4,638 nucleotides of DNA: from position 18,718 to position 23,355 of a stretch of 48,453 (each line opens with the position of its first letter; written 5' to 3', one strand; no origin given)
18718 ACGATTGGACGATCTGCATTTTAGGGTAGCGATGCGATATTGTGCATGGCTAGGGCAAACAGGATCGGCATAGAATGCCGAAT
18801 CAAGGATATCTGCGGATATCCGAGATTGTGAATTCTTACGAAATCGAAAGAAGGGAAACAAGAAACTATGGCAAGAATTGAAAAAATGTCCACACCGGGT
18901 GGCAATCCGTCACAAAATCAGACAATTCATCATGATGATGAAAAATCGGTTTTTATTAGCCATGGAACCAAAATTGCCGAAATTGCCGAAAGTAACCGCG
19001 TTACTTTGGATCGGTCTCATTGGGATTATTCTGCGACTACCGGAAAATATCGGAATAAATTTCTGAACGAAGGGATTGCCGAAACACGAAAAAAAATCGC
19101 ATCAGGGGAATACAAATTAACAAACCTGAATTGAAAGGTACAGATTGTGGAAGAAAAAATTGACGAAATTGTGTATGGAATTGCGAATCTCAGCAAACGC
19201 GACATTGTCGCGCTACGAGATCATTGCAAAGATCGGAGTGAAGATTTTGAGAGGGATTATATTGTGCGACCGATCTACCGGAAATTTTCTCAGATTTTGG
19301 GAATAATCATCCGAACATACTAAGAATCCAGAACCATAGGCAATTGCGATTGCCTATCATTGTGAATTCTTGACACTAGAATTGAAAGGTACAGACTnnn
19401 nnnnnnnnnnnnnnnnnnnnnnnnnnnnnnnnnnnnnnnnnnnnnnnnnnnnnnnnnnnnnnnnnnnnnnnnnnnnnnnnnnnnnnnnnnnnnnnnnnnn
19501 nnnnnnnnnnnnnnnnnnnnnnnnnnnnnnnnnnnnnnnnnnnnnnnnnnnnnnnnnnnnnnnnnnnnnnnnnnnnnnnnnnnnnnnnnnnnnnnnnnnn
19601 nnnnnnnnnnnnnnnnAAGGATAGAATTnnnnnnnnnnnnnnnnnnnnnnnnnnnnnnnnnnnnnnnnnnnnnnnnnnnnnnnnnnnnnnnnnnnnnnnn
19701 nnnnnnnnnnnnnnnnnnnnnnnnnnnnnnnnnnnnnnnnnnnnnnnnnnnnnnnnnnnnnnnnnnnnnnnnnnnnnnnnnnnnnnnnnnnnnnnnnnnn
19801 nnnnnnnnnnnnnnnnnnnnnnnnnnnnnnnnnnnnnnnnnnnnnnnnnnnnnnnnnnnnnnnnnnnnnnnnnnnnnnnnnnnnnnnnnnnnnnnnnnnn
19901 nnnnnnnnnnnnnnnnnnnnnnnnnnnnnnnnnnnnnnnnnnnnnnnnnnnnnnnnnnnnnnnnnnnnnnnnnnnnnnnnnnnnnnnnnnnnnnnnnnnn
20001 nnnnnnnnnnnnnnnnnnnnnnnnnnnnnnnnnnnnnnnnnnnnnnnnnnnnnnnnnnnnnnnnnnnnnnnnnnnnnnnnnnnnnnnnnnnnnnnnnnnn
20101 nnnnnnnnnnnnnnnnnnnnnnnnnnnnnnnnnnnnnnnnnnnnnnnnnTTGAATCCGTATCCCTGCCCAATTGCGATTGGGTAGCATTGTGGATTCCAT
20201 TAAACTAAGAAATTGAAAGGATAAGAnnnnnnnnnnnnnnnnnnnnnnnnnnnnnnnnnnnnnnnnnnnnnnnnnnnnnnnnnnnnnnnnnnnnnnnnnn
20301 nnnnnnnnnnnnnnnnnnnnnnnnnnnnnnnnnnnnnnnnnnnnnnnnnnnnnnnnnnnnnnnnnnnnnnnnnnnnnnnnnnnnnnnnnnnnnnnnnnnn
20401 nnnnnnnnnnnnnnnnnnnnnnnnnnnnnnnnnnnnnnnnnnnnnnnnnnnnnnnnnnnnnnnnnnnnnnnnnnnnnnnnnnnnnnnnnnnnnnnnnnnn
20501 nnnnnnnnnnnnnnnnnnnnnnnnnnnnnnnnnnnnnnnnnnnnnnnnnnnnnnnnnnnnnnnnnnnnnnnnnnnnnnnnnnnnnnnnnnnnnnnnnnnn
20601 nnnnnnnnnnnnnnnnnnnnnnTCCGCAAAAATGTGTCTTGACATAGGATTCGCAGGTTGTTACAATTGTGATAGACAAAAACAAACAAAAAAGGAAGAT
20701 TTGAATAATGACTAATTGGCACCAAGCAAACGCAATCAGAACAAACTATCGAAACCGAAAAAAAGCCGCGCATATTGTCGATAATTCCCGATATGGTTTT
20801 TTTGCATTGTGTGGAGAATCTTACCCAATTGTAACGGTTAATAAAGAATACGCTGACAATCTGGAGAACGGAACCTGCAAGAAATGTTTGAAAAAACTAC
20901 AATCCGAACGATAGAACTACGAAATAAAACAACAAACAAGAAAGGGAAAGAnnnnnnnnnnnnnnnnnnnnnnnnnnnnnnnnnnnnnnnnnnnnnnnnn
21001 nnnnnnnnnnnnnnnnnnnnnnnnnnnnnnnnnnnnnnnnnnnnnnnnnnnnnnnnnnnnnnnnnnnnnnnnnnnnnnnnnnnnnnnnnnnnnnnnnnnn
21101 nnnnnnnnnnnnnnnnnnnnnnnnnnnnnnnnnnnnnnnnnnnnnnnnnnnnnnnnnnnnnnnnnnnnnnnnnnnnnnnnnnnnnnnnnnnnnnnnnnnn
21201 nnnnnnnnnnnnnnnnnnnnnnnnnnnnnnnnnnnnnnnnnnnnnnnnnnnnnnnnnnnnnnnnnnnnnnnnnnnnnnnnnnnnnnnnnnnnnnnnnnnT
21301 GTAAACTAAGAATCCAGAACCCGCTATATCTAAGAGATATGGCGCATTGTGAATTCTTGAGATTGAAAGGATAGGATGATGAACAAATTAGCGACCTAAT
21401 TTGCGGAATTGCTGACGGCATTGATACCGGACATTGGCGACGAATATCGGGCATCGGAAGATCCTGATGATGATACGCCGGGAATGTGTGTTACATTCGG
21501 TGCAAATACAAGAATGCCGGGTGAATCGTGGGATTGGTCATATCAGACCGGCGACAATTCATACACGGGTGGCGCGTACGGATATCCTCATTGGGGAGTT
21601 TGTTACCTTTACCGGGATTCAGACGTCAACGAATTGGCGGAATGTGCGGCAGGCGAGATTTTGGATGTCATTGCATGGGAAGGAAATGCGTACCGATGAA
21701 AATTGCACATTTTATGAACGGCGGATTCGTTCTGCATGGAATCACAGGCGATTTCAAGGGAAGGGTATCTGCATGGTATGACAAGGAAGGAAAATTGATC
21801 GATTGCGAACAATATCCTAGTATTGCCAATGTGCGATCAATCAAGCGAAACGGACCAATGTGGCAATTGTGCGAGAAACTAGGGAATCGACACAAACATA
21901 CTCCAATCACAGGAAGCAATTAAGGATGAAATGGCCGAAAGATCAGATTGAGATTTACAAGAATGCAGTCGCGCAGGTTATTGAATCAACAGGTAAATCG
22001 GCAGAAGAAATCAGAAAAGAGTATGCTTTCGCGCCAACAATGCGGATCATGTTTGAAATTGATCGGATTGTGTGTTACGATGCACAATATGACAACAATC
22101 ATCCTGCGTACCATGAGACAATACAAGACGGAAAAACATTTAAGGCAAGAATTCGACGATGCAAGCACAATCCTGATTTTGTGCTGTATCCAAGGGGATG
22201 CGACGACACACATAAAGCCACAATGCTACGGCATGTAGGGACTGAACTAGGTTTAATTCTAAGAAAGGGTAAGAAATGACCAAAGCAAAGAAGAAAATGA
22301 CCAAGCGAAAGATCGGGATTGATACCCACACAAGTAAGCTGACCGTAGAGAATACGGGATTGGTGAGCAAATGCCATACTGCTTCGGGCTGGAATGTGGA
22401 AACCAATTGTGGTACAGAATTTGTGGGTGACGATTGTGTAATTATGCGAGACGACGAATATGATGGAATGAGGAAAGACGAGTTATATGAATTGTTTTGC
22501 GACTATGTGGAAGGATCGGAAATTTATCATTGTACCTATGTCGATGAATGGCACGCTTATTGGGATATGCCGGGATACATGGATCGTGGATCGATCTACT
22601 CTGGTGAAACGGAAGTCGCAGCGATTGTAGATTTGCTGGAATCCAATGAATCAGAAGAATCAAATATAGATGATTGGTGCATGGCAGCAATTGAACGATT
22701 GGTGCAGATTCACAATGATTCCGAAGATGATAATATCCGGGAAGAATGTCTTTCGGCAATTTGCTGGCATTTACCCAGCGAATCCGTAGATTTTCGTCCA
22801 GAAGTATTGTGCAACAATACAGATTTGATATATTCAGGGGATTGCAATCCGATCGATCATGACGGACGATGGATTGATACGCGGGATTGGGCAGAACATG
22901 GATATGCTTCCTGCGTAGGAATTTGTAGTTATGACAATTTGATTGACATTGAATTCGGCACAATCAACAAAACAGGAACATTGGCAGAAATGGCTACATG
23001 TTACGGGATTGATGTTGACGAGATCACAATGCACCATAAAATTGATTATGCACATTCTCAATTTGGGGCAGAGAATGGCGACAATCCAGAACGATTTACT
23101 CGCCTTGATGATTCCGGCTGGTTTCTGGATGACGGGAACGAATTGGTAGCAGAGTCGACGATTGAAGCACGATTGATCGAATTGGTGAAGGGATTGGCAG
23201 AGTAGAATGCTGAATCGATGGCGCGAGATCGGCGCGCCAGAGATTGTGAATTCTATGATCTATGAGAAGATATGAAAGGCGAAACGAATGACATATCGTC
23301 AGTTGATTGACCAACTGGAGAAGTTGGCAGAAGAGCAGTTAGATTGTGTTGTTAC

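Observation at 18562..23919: Seven copies of a ~50-nt intergenic stem-loop with a conserved base and a covarying top punctuate the early operon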

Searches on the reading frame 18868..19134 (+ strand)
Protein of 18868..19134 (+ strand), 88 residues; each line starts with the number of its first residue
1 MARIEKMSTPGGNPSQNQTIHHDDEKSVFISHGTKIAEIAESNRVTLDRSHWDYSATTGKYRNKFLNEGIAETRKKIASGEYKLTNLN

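Call 58: find_homologous_proteins(query=window:18868-19134:+)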
Query window:18868-19134:+ (88 aa): 34 proteins with E <= 0.001 among 34 candidates.
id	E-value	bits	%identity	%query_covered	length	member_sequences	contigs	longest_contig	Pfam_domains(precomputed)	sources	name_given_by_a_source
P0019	1.3e-49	183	95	100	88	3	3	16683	PF26096.1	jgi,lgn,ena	jgi:hypothetical protein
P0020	1.3e-22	97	62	93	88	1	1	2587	PF26096.1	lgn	-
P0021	4.8e-20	89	57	99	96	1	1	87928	PF26096.1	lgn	-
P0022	1.9e-19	87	57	98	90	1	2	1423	PF26096.1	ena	-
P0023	2.7e-19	87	55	98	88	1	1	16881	PF26096.1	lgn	-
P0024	3.0e-19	86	62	88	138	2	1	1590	PF26096.1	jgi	-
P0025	4.7e-19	86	53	98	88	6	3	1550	PF26096.1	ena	-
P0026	5.3e-19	86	54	97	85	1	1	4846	PF26096.1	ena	-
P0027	1.7e-18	84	53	98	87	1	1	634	PF26096.1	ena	-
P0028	2.2e-18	84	54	97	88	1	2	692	PF26096.1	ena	-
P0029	3.0e-18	83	59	93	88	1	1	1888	PF26096.1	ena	-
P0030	4.2e-18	83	54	98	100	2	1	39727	PF26096.1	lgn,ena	-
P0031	5.5e-18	82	72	68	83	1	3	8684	PF26096.1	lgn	-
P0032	1.0e-17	82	56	98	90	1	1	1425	PF26096.1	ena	-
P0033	1.1e-17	81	53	97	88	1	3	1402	PF26096.1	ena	-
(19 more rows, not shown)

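Call 59: find_encoding_contigs(protein=P0031, flank=8000, max_places=3)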
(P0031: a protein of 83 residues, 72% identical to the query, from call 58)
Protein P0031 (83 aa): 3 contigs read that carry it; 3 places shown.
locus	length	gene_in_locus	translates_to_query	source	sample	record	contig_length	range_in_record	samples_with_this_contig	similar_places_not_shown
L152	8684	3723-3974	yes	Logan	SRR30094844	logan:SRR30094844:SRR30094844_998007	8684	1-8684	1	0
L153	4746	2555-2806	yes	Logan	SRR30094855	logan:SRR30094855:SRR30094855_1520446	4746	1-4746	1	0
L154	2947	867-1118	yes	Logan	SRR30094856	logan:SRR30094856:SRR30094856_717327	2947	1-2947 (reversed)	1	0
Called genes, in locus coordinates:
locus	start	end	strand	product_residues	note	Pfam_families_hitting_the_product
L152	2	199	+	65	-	?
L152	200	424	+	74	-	-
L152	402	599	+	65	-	-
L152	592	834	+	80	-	-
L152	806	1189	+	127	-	-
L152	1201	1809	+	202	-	-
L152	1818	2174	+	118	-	-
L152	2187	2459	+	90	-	PF21779:DUF6874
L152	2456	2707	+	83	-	-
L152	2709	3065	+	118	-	-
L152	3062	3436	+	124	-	-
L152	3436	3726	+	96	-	-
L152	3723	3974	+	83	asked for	PF26096:DUF8033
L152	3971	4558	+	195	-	PF17338:GP88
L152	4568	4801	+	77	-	-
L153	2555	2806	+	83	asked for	PF26096:DUF8033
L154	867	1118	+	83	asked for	PF26096:DUF8033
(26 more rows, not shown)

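Call 60: find_encoding_contigs(protein=P0020, flank=8000, max_places=2)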
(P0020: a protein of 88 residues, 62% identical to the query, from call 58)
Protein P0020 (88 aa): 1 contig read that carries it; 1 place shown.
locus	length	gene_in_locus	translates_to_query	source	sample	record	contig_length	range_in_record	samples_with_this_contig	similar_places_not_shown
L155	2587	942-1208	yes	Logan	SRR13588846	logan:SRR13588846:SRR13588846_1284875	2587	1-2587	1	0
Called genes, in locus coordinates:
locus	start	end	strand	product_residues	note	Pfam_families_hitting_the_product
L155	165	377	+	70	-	-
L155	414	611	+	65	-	-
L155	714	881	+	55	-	-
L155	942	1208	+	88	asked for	PF26096:DUF8033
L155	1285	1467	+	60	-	-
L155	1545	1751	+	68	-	-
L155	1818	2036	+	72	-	-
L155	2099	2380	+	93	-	-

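Call 61: find_encoding_contigs(protein=P0023, flank=8000, max_places=2)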
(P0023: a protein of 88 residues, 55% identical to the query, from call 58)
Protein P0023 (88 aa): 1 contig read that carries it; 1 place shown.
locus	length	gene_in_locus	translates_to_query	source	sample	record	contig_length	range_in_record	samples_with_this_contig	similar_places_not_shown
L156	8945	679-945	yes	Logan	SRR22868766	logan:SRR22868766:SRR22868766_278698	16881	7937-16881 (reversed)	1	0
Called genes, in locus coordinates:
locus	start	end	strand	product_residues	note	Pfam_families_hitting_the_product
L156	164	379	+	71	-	-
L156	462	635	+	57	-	-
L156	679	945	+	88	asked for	PF26096:DUF8033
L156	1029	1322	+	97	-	-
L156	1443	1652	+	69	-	-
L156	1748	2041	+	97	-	-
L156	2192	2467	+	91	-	-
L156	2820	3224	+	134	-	-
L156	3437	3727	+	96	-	-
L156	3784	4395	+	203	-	PF13392:HNH_3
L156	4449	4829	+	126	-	-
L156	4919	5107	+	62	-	-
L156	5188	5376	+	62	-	-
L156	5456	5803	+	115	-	-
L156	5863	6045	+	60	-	-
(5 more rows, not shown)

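Call 84: find_encoding_contigs(protein=P0030, flank=8000, max_places=1)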
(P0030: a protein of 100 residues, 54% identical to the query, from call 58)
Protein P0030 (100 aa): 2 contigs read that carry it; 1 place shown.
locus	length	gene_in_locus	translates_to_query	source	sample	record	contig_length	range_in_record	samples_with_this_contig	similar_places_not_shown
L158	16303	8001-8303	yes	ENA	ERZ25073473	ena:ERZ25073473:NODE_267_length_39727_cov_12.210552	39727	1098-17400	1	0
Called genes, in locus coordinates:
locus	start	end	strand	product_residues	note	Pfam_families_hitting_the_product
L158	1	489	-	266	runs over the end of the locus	-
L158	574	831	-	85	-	-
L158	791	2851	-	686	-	PF23899:SU10_portal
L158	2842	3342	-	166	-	-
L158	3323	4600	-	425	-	PF03237:Terminase_6N, PF22530:Terminase-T7_RNaseH-like (weak)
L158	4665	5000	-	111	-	-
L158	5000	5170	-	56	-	-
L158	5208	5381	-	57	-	-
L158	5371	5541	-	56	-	-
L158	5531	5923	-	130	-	PF18932:DUF5681 (weak)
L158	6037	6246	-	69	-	-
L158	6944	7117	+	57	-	-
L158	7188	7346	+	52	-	-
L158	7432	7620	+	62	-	-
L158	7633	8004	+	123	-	-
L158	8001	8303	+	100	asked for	PF26096:DUF8033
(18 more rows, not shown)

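Call 85: find_encoding_contigs(protein=P0021, flank=8000, max_places=1)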
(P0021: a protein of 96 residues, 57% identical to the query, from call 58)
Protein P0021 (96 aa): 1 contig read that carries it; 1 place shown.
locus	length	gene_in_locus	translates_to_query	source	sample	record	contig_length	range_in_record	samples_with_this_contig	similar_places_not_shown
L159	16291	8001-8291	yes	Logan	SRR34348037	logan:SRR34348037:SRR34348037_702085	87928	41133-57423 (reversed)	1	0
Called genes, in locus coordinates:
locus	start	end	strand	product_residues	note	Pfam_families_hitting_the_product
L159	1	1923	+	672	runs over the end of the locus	PF26675:DUF8224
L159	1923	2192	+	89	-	-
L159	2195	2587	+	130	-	-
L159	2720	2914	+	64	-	-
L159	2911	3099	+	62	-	-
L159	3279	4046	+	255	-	-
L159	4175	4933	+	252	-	-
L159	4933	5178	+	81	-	-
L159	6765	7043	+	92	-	-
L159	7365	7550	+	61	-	-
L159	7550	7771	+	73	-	-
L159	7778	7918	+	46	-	-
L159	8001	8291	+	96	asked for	PF26096:DUF8033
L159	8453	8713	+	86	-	-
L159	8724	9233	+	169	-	-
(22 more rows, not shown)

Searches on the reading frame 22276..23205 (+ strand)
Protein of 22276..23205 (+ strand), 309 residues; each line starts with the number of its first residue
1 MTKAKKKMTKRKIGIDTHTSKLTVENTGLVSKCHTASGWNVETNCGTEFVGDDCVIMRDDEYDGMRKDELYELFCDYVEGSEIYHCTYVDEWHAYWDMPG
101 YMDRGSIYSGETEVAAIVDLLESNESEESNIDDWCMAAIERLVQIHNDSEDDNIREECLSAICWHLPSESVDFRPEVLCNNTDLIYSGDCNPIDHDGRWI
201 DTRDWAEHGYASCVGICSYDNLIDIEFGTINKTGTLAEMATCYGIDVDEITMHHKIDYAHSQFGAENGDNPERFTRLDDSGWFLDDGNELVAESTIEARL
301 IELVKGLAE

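Call 8: search_protein_families(library=pfam, proteins=[window:22276-23205:+])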
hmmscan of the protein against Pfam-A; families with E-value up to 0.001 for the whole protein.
window:22276-23205:+ (309 aa): 0 families

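Call 11: find_encoding_contigs(protein=window:22276-23205:+, flank=10000, max_places=10)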
Protein window:22276-23205:+ (309 aa): 8 contigs read that carry it; 7 places shown.
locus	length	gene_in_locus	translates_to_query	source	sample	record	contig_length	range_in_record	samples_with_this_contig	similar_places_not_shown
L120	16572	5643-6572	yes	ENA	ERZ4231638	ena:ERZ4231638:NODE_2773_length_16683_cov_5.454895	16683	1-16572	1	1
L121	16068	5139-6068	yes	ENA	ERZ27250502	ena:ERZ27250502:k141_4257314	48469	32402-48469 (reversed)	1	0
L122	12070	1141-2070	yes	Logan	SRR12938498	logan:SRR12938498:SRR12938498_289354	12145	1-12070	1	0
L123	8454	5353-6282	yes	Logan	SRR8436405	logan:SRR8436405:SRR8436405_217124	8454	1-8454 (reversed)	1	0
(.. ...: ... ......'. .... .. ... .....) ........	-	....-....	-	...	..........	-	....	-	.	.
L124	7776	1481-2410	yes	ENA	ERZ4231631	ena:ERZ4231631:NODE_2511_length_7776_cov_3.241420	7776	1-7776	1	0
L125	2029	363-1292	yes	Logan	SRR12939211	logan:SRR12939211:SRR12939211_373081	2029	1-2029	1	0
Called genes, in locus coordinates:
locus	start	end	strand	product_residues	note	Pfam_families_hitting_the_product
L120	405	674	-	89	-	-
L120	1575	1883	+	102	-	-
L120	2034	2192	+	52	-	-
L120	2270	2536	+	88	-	PF26096:DUF8033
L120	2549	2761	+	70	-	-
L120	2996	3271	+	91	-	-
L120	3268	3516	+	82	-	-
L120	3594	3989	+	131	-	-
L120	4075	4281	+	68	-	-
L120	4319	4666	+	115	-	-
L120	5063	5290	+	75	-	-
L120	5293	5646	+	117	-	-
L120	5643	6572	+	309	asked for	-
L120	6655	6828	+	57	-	-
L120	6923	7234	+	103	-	-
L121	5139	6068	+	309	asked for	-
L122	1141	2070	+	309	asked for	-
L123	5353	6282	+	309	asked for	-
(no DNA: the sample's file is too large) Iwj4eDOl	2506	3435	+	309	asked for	-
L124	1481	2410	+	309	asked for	-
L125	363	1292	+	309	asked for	-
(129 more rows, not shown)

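Call 12: find_related_loci(query=window:22276-23205:+, collection=viral_contigs, flank=10000)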
Query window:22276-23205:+ (309 aa) in viral_contigs; peptide patterns used: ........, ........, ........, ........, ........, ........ (x = any residue, [..] = any of these).
No stretch of DNA in the collection matches any of the patterns.

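Call 35: search_protein_families(library=phrogs, proteins=[window:22276-23205:+], max_evalue=0.00001)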
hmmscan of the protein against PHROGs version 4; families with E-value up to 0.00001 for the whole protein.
window:22276-23205:+ (309 aa): 0 families

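Call 39: find_homologous_proteins(query=window:22276-23205:+)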
Query window:22276-23205:+ (309 aa): 1 proteins with E <= 0.001 among 428 candidates.
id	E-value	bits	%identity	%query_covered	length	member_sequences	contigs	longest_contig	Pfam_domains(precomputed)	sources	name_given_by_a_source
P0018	3.7e-213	725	100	100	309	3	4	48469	-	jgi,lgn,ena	jgi:hypothetical protein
